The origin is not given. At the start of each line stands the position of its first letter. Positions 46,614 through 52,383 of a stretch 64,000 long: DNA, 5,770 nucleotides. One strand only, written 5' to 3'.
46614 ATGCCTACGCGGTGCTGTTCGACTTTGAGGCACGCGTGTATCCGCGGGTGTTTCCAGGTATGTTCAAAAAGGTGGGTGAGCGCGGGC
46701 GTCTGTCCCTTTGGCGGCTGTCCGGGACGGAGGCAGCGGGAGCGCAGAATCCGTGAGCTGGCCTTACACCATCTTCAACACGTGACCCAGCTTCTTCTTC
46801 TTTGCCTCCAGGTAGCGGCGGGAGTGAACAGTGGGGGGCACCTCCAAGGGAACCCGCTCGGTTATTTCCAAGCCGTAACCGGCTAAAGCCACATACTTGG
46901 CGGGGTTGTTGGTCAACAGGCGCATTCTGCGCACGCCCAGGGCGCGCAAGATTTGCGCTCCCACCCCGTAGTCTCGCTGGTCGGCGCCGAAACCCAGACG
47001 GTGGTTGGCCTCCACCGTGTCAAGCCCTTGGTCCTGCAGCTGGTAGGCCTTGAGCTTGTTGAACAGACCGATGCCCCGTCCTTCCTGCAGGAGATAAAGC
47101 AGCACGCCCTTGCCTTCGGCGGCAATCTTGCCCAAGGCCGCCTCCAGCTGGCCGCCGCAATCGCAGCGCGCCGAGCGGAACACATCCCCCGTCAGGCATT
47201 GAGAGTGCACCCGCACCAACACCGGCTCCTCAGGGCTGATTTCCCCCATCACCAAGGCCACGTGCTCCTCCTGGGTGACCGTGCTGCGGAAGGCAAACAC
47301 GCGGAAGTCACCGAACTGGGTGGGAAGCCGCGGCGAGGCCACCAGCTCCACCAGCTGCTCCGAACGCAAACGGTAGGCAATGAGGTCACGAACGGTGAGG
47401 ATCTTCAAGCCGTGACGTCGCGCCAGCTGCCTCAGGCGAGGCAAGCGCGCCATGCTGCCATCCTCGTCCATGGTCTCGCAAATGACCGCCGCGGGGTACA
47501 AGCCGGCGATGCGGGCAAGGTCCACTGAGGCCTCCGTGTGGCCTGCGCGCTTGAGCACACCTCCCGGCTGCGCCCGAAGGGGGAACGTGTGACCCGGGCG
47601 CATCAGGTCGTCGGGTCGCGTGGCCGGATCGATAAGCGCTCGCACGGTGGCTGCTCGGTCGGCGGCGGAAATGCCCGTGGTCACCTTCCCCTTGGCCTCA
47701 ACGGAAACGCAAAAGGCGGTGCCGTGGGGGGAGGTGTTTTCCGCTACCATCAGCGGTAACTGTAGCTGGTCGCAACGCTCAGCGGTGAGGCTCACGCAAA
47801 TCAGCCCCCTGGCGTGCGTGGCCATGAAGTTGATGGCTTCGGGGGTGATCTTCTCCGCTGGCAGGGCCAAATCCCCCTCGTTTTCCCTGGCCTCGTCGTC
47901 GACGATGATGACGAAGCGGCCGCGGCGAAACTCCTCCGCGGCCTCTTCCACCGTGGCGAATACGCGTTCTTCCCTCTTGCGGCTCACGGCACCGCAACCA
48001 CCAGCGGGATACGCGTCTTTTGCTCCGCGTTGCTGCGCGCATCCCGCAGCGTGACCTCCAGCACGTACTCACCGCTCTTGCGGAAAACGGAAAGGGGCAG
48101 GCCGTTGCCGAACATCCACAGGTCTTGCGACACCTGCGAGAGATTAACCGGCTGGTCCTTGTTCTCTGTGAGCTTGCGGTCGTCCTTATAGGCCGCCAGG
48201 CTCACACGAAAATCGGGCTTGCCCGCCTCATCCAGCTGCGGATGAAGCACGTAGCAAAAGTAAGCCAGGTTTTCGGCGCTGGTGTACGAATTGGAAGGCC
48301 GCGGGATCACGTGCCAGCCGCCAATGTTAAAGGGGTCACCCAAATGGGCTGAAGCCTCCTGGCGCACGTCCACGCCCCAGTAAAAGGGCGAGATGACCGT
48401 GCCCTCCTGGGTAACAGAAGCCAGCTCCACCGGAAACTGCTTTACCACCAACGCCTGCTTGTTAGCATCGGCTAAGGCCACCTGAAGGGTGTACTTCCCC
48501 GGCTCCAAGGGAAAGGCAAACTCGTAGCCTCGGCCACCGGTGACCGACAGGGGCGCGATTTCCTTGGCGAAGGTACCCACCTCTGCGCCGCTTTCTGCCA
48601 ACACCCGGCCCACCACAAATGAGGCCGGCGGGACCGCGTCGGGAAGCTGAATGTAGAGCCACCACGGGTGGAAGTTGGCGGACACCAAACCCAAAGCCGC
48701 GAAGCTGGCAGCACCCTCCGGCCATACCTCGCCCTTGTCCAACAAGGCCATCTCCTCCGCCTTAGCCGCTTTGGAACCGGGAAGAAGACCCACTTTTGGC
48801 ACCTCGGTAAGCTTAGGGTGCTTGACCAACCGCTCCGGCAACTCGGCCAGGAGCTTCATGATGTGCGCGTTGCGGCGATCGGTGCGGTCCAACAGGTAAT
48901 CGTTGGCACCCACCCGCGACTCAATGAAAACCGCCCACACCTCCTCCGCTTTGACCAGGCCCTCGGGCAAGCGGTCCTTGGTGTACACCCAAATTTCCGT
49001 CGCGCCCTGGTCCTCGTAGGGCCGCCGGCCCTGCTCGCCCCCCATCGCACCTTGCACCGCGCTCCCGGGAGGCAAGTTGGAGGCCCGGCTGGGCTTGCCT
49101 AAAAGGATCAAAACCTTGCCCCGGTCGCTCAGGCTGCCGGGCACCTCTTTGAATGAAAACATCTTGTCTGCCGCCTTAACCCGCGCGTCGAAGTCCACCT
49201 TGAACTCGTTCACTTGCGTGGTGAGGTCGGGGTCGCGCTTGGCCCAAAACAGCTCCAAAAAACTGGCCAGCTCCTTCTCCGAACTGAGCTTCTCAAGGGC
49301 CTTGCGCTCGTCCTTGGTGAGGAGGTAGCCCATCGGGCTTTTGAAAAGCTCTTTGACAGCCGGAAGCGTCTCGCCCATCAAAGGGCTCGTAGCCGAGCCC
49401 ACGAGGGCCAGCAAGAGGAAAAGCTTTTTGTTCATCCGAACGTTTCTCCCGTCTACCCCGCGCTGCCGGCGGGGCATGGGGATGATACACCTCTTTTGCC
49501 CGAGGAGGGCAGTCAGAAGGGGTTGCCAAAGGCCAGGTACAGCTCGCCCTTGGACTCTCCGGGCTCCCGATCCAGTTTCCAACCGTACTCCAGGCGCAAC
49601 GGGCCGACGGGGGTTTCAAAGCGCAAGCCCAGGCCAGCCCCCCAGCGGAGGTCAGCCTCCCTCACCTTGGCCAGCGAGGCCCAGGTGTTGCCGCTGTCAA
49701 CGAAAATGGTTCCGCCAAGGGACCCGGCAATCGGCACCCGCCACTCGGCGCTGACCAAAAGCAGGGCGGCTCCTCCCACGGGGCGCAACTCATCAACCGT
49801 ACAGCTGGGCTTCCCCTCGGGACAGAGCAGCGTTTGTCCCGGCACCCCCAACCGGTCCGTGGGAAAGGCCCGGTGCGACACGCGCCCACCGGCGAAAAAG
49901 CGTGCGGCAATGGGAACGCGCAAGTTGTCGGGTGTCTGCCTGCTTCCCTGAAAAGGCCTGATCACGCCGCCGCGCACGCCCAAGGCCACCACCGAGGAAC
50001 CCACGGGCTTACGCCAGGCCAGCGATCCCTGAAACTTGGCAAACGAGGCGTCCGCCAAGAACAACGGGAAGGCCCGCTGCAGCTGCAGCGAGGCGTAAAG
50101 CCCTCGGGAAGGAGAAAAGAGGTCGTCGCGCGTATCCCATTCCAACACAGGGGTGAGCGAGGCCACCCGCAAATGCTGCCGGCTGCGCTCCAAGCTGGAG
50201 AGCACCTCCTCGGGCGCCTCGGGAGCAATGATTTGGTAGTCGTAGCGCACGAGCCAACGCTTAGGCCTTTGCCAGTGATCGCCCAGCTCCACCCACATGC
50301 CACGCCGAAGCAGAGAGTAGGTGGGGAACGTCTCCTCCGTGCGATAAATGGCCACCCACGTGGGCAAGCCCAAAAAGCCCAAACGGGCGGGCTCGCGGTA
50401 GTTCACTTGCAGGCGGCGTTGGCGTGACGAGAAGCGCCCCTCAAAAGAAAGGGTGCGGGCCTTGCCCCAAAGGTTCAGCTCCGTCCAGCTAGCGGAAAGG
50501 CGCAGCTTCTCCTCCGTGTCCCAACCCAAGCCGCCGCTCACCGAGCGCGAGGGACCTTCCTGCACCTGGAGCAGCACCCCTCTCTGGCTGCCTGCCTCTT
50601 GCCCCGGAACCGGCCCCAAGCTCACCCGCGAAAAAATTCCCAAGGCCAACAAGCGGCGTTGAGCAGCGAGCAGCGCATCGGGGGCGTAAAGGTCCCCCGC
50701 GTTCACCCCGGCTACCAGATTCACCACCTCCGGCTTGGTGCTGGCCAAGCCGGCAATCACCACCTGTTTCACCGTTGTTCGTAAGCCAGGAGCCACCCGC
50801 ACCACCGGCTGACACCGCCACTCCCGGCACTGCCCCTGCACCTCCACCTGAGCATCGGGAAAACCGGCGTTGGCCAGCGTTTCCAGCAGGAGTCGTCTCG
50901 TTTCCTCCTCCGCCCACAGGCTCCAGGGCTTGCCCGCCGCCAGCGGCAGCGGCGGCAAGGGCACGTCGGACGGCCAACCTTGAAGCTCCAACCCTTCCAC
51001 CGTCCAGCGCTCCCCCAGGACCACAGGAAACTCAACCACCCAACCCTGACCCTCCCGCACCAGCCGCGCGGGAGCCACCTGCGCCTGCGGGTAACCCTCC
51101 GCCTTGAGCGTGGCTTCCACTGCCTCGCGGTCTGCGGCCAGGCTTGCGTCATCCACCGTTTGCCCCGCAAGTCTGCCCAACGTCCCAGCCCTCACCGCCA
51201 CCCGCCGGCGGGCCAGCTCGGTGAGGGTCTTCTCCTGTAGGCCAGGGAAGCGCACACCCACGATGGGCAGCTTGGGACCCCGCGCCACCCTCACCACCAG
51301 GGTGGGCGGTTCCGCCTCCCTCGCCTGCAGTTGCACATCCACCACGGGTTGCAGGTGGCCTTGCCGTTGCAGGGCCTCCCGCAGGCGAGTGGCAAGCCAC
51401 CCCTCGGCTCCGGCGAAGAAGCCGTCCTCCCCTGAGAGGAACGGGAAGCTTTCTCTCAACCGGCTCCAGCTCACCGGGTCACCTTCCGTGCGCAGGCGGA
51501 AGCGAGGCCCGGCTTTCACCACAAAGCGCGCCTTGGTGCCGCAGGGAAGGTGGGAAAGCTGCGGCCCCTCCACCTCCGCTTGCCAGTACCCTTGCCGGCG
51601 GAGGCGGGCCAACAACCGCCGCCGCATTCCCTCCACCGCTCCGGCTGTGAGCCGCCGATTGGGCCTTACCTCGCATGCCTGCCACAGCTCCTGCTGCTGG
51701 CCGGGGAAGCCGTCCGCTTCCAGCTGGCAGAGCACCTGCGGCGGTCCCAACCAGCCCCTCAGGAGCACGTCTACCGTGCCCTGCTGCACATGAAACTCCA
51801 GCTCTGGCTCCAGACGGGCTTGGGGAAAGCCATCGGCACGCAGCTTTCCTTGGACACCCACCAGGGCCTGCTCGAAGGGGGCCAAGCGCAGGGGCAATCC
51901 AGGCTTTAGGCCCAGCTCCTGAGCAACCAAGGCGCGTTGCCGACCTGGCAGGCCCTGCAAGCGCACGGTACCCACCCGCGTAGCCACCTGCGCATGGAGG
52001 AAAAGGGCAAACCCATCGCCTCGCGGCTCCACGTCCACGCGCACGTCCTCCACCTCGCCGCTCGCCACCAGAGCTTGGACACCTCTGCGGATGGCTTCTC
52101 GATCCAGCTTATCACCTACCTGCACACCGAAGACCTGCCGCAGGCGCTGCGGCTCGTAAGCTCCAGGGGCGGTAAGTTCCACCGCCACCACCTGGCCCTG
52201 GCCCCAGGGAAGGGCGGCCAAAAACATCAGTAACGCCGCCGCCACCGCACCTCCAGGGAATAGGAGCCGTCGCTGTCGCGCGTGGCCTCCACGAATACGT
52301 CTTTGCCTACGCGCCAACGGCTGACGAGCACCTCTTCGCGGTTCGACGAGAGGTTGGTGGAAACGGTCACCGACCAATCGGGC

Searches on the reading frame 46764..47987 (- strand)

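Call 72: search_protein_families(library=pfam, proteins=[window:46764-47987:-], max_evalue=0.00001)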
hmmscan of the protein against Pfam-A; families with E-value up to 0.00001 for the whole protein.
window:46764-47987:- (407 aa): 2 families
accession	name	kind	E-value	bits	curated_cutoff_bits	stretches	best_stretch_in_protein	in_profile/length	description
PF00926.24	DHBP_synthase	-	9.1e-88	293.2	26.4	1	14-205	1-191/191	3,4-dihydroxy-2-butanone 4-phosphate synthase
PF00925.25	GTP_cyclohydro2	-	1.4e-75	252.9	23.3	1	218-380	5-165/165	GTP cyclohydrolase II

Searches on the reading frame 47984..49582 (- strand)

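Call 72: search_protein_families(library=pfam, proteins=[window:47984-49582:-], max_evalue=0.00001)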
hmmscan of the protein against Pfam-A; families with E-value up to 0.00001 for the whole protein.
window:47984-49582:- (532 aa): 1 family
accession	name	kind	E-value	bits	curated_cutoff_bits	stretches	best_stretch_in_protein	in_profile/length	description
PF20094.4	GWxTD_dom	-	1.9e-07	31.4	26.9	1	80-167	33-115/172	GWxTD domain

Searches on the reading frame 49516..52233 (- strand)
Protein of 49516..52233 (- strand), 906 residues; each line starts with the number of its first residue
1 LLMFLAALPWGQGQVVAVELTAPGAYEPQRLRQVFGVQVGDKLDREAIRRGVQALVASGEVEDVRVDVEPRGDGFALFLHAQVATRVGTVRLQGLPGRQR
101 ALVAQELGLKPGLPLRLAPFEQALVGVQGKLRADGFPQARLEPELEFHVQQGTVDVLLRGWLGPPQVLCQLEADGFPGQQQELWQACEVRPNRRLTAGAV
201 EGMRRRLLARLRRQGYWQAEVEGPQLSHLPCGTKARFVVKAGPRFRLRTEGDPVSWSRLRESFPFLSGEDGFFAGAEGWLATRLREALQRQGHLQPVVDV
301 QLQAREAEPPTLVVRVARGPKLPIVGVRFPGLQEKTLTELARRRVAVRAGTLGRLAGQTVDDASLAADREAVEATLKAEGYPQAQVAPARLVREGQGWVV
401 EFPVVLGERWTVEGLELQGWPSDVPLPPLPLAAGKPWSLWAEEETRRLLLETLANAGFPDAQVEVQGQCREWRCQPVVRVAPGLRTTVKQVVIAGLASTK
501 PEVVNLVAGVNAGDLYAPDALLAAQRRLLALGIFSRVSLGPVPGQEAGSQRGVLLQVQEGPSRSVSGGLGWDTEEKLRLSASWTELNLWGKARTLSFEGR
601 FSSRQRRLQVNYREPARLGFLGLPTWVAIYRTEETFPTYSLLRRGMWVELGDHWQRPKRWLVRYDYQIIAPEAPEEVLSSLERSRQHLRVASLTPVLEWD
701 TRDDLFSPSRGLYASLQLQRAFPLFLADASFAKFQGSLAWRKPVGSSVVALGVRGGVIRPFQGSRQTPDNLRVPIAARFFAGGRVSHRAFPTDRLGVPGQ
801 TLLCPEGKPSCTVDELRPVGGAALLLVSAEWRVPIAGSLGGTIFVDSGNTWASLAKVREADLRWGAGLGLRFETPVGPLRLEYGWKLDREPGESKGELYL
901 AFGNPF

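Call 62: search_protein_families(library=pfam, proteins=[window:49516-52233:-], max_evalue=0.00001)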
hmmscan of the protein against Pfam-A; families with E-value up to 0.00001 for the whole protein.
window:49516-52233:- (906 aa): 2 families
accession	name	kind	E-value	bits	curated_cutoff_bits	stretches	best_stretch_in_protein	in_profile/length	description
PF01103.29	Omp85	-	1.3e-36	127.3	24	1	587-906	1-325/325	Omp85 superfamily domain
PF07244.20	POTRA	-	3.7e-20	72.9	21.3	0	487-560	2-79/79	Surface antigen variable number repeat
